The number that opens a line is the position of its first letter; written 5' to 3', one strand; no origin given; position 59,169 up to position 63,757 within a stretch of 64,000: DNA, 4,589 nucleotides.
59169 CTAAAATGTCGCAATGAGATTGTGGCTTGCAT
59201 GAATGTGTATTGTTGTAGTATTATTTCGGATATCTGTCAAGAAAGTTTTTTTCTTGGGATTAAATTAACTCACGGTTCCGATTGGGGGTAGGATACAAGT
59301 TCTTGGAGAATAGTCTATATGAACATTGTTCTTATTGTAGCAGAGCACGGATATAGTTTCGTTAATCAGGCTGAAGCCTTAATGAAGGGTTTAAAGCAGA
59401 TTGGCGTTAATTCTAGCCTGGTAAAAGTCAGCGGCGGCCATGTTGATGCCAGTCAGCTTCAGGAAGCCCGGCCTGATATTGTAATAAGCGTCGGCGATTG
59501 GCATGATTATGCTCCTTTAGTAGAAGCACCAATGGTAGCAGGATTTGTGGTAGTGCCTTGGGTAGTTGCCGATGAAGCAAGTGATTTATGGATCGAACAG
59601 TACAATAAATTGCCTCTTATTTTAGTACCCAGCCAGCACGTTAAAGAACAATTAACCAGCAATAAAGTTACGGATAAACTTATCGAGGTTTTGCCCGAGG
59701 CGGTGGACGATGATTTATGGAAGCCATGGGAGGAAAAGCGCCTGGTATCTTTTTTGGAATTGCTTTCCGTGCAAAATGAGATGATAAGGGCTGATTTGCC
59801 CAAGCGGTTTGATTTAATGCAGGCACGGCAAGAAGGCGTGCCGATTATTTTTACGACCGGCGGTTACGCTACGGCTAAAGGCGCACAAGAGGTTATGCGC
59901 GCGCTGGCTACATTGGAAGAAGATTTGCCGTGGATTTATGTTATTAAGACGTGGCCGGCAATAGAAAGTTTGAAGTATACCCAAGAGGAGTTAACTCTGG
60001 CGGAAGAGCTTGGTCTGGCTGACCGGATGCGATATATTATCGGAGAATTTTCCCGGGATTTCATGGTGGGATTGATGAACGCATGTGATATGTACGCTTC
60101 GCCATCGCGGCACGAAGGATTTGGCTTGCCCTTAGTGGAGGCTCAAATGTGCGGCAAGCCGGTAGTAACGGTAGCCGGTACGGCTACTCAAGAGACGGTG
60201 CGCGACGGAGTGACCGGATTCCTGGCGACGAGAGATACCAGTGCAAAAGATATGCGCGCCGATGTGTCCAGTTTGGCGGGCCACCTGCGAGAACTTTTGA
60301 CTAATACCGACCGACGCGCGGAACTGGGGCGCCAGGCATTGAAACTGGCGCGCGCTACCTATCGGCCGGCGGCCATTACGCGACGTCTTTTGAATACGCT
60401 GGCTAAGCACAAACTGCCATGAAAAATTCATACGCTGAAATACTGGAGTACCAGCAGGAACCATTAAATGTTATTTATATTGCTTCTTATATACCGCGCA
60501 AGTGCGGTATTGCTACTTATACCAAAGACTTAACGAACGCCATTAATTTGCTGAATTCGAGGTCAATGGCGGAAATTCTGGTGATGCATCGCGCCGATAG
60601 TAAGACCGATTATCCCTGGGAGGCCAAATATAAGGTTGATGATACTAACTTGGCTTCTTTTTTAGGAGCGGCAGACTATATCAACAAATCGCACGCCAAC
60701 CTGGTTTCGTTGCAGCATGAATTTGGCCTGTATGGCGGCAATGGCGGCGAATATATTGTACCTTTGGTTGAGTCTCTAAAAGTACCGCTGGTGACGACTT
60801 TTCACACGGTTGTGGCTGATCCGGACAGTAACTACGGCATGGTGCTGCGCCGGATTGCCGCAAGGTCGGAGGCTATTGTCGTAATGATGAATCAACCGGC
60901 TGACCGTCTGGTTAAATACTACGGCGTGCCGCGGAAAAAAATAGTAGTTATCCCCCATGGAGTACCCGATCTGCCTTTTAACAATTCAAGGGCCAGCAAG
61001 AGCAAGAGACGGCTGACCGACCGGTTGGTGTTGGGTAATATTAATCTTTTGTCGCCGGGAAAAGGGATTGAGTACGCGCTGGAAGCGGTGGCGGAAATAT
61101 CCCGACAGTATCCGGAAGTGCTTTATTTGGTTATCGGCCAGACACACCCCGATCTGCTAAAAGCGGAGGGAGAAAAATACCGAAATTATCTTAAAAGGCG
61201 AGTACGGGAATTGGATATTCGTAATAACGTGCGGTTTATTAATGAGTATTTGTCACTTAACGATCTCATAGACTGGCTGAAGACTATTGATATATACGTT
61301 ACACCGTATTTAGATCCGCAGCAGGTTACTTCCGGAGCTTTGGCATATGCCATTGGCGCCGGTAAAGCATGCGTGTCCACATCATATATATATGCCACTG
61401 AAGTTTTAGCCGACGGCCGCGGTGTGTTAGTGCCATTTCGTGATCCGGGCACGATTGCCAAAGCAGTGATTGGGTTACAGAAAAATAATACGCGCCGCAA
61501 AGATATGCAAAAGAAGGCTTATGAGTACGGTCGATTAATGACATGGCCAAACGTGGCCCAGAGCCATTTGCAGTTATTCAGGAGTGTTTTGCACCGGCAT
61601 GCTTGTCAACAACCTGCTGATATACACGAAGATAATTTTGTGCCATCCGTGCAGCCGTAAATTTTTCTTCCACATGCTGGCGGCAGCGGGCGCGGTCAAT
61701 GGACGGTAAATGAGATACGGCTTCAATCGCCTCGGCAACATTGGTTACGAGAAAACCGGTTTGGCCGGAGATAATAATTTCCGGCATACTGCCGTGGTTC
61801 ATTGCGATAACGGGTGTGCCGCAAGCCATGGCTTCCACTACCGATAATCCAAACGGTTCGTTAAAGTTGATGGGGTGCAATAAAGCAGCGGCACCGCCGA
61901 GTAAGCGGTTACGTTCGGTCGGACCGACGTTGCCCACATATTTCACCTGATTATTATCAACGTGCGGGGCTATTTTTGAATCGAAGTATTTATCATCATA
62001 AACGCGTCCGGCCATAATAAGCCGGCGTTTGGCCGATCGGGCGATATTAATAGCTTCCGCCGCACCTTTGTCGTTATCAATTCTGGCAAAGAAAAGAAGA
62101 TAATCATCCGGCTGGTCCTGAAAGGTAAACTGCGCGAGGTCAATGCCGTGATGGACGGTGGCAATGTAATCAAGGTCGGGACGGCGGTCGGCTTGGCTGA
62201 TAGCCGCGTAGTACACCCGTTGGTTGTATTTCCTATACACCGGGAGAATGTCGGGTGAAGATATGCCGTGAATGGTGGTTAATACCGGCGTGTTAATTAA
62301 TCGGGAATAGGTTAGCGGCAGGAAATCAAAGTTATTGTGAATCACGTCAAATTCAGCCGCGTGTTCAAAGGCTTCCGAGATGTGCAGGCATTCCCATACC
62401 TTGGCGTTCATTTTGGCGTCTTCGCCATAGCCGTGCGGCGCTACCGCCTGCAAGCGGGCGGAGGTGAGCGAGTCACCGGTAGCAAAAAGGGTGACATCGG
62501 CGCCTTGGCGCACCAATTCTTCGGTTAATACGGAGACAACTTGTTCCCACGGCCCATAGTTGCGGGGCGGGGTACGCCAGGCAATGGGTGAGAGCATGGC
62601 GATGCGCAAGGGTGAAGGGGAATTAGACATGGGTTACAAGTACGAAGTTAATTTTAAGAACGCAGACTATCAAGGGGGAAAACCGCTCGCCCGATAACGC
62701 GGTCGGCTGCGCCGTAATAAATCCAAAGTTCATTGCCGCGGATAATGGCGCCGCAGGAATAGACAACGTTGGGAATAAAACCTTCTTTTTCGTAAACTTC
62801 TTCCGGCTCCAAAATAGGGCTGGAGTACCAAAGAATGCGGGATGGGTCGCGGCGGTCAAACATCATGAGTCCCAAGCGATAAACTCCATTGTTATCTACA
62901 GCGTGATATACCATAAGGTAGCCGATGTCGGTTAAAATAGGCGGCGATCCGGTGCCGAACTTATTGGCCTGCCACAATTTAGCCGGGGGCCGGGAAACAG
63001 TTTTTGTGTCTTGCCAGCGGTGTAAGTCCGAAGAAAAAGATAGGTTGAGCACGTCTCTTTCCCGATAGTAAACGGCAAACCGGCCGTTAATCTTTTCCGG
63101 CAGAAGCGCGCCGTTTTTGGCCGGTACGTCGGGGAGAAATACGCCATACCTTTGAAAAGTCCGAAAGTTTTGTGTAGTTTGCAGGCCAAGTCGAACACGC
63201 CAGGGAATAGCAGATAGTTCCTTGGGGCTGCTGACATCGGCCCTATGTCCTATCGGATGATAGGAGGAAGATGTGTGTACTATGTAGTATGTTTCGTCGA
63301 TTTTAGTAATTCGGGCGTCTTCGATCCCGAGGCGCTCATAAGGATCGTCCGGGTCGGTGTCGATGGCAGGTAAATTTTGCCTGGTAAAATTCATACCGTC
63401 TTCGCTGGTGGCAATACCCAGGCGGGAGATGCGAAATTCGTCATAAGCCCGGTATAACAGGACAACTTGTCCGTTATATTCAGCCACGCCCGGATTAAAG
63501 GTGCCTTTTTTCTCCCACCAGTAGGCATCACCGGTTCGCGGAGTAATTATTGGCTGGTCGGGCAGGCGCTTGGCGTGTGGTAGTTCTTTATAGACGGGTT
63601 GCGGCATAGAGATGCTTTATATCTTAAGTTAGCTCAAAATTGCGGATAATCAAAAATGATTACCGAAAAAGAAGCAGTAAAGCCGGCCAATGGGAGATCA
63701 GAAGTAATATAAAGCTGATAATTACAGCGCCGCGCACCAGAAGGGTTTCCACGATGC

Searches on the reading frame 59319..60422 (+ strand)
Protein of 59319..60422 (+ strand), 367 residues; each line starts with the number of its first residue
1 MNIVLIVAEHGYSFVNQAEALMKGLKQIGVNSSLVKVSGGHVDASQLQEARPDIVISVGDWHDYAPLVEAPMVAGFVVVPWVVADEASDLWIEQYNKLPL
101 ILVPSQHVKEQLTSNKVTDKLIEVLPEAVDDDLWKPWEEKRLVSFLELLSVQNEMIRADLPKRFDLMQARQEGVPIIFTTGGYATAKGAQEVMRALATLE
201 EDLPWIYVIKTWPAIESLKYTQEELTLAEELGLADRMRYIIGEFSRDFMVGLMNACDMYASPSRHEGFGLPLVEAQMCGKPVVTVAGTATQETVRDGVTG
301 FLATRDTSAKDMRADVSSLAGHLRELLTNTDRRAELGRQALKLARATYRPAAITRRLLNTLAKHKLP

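Call 80: search_protein_families(library=pfam, proteins=[window:59319-60422:+], max_evalue=0.00001)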
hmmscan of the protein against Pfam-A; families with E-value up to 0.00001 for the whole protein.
window:59319-60422:+ (367 aa): 3 families
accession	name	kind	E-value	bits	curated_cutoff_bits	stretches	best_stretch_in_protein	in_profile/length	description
PF00534.26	Glycos_transf_1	-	9.7e-22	77.7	26.4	1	170-340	11-169/172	Glycosyl transferases group 1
PF13692.12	Glyco_trans_1_4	-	1.1e-16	61.9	27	1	175-318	2-138/142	Glycosyl transferases group 1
PF20706.3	GT4-conflict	-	7.3e-06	25.6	26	1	248-341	274-369/385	Family 4 Glycosyltransferase in conflict systems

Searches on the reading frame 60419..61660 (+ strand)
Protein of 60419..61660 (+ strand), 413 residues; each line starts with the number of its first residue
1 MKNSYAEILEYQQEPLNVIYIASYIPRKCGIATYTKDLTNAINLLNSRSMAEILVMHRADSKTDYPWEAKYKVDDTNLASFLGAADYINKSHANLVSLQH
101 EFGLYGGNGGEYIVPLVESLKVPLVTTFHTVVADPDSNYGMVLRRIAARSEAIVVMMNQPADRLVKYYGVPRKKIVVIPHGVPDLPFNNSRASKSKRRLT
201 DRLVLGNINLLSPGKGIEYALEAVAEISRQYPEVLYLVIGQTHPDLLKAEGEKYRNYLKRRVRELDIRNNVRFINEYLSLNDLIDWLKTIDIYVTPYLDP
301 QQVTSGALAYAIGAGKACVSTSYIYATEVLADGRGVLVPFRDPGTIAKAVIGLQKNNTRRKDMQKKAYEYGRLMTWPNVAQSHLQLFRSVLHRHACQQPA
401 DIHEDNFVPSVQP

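Call 80: search_protein_families(library=pfam, proteins=[window:60419-61660:+], max_evalue=0.00001)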
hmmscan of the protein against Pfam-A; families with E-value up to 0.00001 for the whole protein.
window:60419-61660:+ (413 aa): 3 families
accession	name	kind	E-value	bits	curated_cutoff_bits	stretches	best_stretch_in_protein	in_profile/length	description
PF00534.26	Glycos_transf_1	-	1.1e-17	64.6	26.4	1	195-369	8-171/172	Glycosyl transferases group 1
PF13692.12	Glyco_trans_1_4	-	1.9e-15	57.8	27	1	212-355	11-141/142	Glycosyl transferases group 1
PF13439.12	Glyco_transf_4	-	2.2e-10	41.2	28.5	1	119-182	94-166/170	Glycosyltransferase Family 4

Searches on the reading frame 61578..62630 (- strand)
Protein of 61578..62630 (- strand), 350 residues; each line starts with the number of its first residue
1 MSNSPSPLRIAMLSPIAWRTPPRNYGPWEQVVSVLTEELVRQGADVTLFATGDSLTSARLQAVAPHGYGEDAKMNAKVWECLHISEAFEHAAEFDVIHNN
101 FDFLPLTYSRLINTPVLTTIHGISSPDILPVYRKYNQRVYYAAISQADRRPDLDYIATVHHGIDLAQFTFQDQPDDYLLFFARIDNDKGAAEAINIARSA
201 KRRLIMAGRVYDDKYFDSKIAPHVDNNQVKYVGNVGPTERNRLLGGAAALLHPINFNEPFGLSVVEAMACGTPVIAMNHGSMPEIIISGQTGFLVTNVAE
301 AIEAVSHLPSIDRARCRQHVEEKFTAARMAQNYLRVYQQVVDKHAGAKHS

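Call 80: search_protein_families(library=pfam, proteins=[window:61578-62630:-], max_evalue=0.00001)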
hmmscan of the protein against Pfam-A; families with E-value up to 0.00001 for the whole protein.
window:61578-62630:- (350 aa): 3 families
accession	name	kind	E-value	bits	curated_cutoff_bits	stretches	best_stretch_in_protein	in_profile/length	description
PF00534.26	Glycos_transf_1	-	2e-23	83.2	26.4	1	172-315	12-164/172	Glycosyl transferases group 1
PF13692.12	Glyco_trans_1_4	-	4.5e-20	72.8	27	1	177-308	3-139/142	Glycosyl transferases group 1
PF13439.12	Glyco_transf_4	-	1.7e-09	38.4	28.5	1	29-149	5-136/170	Glycosyltransferase Family 4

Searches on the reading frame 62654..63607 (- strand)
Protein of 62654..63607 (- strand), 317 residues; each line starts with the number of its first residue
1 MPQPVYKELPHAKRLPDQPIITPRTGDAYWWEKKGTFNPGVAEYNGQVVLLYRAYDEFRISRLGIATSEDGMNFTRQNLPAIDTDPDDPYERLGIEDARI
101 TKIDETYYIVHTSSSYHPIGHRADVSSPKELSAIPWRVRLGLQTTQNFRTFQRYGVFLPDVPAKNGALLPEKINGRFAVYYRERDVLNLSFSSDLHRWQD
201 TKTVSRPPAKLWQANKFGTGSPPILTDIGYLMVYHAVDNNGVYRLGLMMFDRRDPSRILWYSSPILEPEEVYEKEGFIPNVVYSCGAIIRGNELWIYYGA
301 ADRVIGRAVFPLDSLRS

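Call 80: search_protein_families(library=pfam, proteins=[window:62654-63607:-], max_evalue=0.00001)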
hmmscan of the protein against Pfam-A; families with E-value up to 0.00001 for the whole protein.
window:62654-63607:- (317 aa): 1 family
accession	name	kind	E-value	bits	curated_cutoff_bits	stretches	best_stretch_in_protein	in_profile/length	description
PF04041.19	Glyco_hydro_130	-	4.9e-52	177.3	26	1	34-313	33-312/320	beta-1,4-mannooligosaccharide phosphorylase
